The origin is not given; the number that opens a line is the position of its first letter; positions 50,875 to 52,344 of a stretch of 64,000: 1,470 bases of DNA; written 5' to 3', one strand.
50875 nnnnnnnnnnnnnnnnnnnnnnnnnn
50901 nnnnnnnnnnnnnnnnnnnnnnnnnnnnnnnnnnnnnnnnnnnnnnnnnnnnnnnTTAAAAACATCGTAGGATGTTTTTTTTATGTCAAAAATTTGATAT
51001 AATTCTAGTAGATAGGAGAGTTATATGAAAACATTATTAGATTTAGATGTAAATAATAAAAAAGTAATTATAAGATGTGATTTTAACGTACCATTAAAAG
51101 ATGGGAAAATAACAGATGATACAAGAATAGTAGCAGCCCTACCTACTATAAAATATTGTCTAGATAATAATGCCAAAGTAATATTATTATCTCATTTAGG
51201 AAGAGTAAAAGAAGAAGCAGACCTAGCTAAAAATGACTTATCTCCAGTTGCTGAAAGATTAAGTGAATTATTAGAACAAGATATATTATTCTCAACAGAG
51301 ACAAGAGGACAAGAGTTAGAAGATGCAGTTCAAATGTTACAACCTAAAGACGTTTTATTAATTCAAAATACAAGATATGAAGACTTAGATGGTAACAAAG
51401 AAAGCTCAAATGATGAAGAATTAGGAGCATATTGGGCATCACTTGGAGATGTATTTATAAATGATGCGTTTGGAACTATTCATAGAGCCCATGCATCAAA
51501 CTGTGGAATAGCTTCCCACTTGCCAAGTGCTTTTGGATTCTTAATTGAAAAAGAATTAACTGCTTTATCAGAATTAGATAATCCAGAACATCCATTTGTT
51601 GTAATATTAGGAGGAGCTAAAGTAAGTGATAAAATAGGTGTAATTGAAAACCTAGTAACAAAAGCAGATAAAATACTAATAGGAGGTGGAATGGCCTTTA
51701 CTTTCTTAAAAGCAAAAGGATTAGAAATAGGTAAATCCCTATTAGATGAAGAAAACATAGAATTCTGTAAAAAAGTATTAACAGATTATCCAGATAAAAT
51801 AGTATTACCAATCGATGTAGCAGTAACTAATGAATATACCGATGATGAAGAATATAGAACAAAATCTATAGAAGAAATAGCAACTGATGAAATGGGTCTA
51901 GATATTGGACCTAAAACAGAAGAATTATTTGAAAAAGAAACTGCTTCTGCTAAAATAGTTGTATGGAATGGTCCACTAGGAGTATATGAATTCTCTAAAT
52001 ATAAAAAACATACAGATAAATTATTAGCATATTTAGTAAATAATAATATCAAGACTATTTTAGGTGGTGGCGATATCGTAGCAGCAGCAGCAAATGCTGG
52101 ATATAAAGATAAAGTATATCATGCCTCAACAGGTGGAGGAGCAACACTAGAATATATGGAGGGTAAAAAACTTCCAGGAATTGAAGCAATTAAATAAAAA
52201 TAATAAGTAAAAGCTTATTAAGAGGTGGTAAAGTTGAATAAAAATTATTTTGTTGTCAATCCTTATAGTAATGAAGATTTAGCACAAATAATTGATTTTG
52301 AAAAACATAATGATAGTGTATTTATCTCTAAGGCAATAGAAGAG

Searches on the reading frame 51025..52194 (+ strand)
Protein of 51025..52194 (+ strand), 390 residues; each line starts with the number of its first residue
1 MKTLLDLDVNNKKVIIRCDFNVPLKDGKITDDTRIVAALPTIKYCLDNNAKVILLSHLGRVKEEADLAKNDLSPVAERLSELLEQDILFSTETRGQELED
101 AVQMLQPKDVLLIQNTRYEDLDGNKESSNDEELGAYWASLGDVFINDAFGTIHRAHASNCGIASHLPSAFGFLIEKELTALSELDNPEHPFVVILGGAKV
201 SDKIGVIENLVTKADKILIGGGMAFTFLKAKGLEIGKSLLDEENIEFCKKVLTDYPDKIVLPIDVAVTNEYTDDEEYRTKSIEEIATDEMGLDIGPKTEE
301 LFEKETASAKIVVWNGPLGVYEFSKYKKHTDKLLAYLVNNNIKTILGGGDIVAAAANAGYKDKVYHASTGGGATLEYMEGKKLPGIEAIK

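Call 67: find_related_loci(query=window:51025-52194:+, collection=metagenome_contigs, flank=7000)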
Query window:51025-52194:+ (390 aa) in metagenome_contigs; peptide patterns used: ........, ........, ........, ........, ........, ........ (x = any residue, [..] = any of these).
600 stretches matched a pattern (row limit reached: there are more); 497 encode a relative of the query (tblastn E <= 1e-3); the best 80 are kept; 80 distinct loci.
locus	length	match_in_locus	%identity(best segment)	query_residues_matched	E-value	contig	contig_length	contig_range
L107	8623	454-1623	99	1-390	0e+0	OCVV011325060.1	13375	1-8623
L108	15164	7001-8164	91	1-390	0e+0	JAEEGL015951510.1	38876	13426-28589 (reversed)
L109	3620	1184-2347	88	1-390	0e+0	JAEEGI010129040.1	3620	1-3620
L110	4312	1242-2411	81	1-390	0e+0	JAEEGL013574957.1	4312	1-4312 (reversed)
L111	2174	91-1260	79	1-390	0e+0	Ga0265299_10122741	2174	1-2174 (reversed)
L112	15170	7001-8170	78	1-390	0e+0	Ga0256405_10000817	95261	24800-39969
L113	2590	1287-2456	78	1-390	0e+0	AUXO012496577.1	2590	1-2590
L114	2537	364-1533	77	1-390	0e+0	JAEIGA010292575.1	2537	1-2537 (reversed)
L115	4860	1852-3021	78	1-390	0e+0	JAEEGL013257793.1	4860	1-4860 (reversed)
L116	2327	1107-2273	77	1-389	0e+0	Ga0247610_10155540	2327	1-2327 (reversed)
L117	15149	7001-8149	77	1-383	0e+0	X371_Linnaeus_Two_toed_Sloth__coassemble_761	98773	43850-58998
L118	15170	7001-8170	75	1-390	0e+0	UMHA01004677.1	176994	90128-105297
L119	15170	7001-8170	75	1-390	0e+0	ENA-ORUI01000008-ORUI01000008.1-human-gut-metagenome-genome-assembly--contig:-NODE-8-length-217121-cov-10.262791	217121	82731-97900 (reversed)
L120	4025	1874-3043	74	1-390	0e+0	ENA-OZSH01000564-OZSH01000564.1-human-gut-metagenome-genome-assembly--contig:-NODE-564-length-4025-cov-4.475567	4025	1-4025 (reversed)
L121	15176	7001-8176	74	1-390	0e+0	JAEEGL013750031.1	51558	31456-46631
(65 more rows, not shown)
